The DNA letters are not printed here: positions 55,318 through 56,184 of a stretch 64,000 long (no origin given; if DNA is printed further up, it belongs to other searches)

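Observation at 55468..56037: Stand-alone DnaQ-like 3'-5' exonuclease translationally fused into the cas3 transcript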

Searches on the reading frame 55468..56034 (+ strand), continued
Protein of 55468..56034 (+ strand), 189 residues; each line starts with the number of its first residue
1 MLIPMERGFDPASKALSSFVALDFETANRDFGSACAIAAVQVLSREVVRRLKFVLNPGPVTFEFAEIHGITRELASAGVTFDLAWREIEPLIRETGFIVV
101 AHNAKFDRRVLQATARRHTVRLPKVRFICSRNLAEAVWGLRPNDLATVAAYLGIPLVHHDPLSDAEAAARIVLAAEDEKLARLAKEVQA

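Call 67: find_related_loci(query=A2, collection=viral_contigs, flank=10000)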
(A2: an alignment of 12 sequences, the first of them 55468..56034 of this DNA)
Query A2 (189 aa) in viral_contigs; peptide patterns used: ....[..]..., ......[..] (x = any residue, [..] = any of these).
234 stretches matched a pattern; 38 encode a relative of the query (tblastn E <= 1e-3); 38 distinct loci.
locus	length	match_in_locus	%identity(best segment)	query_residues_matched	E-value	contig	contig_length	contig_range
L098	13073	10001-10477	39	18-175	4e-33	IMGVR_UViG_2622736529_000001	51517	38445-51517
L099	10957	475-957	38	19-178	4e-29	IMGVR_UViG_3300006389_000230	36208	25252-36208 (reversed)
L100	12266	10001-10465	38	19-173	6e-29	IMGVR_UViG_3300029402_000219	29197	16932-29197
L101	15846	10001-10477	37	18-175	1e-28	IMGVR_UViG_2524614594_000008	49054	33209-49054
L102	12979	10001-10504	36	19-186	9e-27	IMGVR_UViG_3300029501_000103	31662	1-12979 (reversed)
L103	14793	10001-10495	32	12-175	2e-27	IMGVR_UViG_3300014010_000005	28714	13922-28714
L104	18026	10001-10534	35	18-188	2e-27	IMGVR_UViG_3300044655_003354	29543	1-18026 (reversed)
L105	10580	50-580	34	16-189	2e-27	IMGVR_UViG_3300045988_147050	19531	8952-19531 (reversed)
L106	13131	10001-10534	35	18-188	9e-28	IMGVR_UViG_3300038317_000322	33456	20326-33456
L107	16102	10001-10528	36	19-189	6e-27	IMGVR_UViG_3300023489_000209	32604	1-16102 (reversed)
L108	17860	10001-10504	36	19-186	9e-27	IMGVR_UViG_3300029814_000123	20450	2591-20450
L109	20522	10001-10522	35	19-189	1e-26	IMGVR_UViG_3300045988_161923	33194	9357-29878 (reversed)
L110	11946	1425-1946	35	19-189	1e-26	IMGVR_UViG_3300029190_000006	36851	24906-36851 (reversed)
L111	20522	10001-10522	35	19-189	1e-26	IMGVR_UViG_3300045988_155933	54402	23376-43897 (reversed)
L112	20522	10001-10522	35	19-189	1e-26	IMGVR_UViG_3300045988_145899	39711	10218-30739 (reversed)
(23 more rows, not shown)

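Call 74: search_protein_families(library=pfam, alignment_id=A4, max_evalue=0.00001)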
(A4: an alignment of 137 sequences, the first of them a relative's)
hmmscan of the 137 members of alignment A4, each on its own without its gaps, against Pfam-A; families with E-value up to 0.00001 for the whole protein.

A. member 1, L012:8484-9914:+ (477 aa): 3 families
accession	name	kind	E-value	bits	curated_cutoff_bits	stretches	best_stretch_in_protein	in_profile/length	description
PF00069.31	Pkinase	-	4.4e-45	154.6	31.7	1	190-459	3-257/263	Protein kinase domain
PF07714.23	PK_Tyr_Ser-Thr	-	3.6e-31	108.8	23.1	1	188-397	1-207/258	Protein tyrosine and serine/threonine kinase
PF00072.30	Response_reg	-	7.4e-26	90.9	30.2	1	11-122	1-110/111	Response regulator receiver domain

B. families by the number of members that match (of 137 scanned): 140 families (the first 25 are shown)
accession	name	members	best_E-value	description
PF00215.30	OMPdecase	4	6.7e-64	Orotidine 5'-phosphate decarboxylase / HUMPS family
PF01791.15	DeoC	4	1.3e-22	DeoC/LacD family aldolase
PF01842.31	ACT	4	7.8e-12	ACT domain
PF00501.34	AMP-binding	3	1e-63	AMP-binding enzyme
PF00696.33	AA_kinase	3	1.4e-46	Amino acid kinase family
PF00999.27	Na_H_Exchanger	3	1.2e-35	Sodium/hydrogen exchanger, transmembrane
PF07690.21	MFS_1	3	2.8e-34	Major Facilitator Superfamily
PF22468.2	ACT_9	3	4e-31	ACT domain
PF13840.12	ACT_7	3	1.6e-18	ACT domain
PF23562.2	AMP-binding_C_3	3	1.1e-12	AMP-binding enzyme C-terminal domain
PF00171.27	Aldedh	2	1.1e-139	Aldehyde dehydrogenase family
PF00015.26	MCPsignal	2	2.3e-45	Methyl-accepting chemotaxis protein (MCP) signalling domain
PF00069.31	Pkinase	2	4.4e-45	Protein kinase domain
PF01205.25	UPF0029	2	1.3e-36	Uncharacterized protein family UPF0029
PF07714.23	PK_Tyr_Ser-Thr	2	3.6e-31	Protein tyrosine and serine/threonine kinase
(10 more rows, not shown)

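Call 75: search_protein_representatives(protein=window:55468-56034:+)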
Query: 189 residues. Proteins with E-value up to 0.001 (for the whole library): 5507; up to 1e-10: 1967; up to 1e-30: 24. The best 150 are listed.
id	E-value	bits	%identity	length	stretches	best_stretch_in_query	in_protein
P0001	2.9e-117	405.1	100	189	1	1-189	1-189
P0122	3.9e-64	232.2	41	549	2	13-176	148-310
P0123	2.6e-56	206.7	57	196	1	13-187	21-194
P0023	8.5e-36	139.9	47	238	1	9-176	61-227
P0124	2.6e-35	138.3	45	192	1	15-173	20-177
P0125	4.6e-35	137.5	49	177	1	16-182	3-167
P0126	1.3e-34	136.0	47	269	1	13-178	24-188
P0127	1.4e-34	135.9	45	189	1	11-183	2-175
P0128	2.2e-33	132.0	43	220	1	8-178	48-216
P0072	2.6e-33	131.8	47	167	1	19-177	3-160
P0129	4.7e-33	130.9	44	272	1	16-178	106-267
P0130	5.7e-33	130.7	45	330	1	11-178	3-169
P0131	3.2e-32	128.2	45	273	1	18-175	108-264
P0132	3.9e-32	127.9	45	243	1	15-185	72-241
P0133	4.6e-32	127.7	48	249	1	15-173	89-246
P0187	3.3e-27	111.9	42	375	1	17-176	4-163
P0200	1.5e-26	109.8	38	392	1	17-179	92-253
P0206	2.7e-26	108.9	40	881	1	18-181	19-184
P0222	1.1e-25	107.0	42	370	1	17-176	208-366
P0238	3.5e-25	105.3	38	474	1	17-181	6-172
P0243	5.4e-25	104.7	41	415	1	8-177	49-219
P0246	7.1e-25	104.3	39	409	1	14-175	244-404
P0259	2.2e-24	102.7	39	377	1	18-179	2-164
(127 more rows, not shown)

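Call 77: search_protein_families(library=pfam, proteins=[P0206, P0238, P0243, P0246, P0200, P0187, P0222, P0259], max_evalue=0.001)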
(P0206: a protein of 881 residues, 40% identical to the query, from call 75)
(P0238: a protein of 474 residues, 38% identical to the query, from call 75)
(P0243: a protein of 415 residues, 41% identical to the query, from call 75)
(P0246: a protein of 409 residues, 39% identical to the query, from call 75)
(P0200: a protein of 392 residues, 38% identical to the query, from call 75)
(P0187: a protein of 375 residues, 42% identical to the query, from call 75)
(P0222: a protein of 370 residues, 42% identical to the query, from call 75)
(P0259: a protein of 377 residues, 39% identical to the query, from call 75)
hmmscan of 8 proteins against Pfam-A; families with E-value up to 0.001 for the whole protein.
P0206 (881 aa): 10 families
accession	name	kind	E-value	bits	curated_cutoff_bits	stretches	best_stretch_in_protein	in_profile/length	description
PF00580.27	UvrD-helicase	-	3.1e-24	86.6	23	1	359-619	6-266/271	UvrD/REP helicase N-terminal domain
PF00929.31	RNase_T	-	3.9e-18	67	24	1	21-175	1-164/164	Exonuclease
PF13361.12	UvrD_C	-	3.1e-14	53.6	25.6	1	771-868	264-347/350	UvrD-like helicase C-terminal domain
PF13245.12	AAA_19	-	1.7e-13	51.4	25.1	1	358-609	1-134/134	AAA domain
PF13604.12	AAA_30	-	2.1e-09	37.8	27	1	356-416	4-65/191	AAA domain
PF02562.22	PhoH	-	1.3e-07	31.7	27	1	498-604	50-158/205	PhoH-like protein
PF13538.12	UvrD_C_2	-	1.1e-06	28.8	27.4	0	844-867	29-52/52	UvrD-like helicase C-terminal domain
PF16473.11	Rv2179c-like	-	2.7e-05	24.4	27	1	21-176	3-174/177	3'-5' exoribonuclease Rv2179c-like domain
PF01443.25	Viral_helicase1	-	8e-05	23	21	0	844-867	204-227/228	Viral superfamily 1 RNA helicase core domain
PF13086.12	AAA_11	-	0.00096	19.4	27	0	356-397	4-43/257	AAA domain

P0238 (474 aa): 2 families
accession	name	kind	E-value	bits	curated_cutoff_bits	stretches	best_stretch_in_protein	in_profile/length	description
PF00929.31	RNase_T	-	1.2e-20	75.1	24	1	9-162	1-163/164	Exonuclease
PF16473.11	Rv2179c-like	-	0.00025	21.2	27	0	69-163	77-173/177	3'-5' exoribonuclease Rv2179c-like domain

P0243 (415 aa): 2 families
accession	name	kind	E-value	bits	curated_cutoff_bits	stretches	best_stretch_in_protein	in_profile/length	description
PF00929.31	RNase_T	-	3.7e-18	67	24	1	62-214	2-164/164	Exonuclease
PF16473.11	Rv2179c-like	-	0.00086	19.5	27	0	132-214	88-173/177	3'-5' exoribonuclease Rv2179c-like domain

P0246 (409 aa): 1 family
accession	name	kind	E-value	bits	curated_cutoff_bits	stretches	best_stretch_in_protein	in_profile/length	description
PF00929.31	RNase_T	-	7e-16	59.6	24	1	251-400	2-163/164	Exonuclease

P0200 (392 aa): 2 families
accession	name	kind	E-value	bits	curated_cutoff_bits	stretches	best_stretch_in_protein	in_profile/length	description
PF00929.31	RNase_T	-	4e-11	44.1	24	1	96-245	2-163/164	Exonuclease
PF16473.11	Rv2179c-like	-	0.00018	21.7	27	0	95-248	3-175/177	3'-5' exoribonuclease Rv2179c-like domain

P0187 (375 aa): 1 family
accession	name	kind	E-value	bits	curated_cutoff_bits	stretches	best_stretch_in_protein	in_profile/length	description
PF00929.31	RNase_T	-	2.7e-15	57.7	24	1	7-159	1-164/164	Exonuclease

P0222 (370 aa): 1 family
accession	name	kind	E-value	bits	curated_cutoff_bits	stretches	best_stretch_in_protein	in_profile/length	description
PF00929.31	RNase_T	-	3.7e-12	47.5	24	1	211-361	1-163/164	Exonuclease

P0259 (377 aa): 3 families
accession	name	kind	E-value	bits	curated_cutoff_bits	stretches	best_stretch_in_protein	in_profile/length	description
PF00929.31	RNase_T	-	3.1e-23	83.6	24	1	5-157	2-164/164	Exonuclease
PF16473.11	Rv2179c-like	-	7.6e-05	22.9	27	0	80-157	99-173/177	3'-5' exoribonuclease Rv2179c-like domain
PF00533.33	BRCT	-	0.00012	22.6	21.3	1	264-314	8-57/78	BRCA1 C Terminus (BRCT) domain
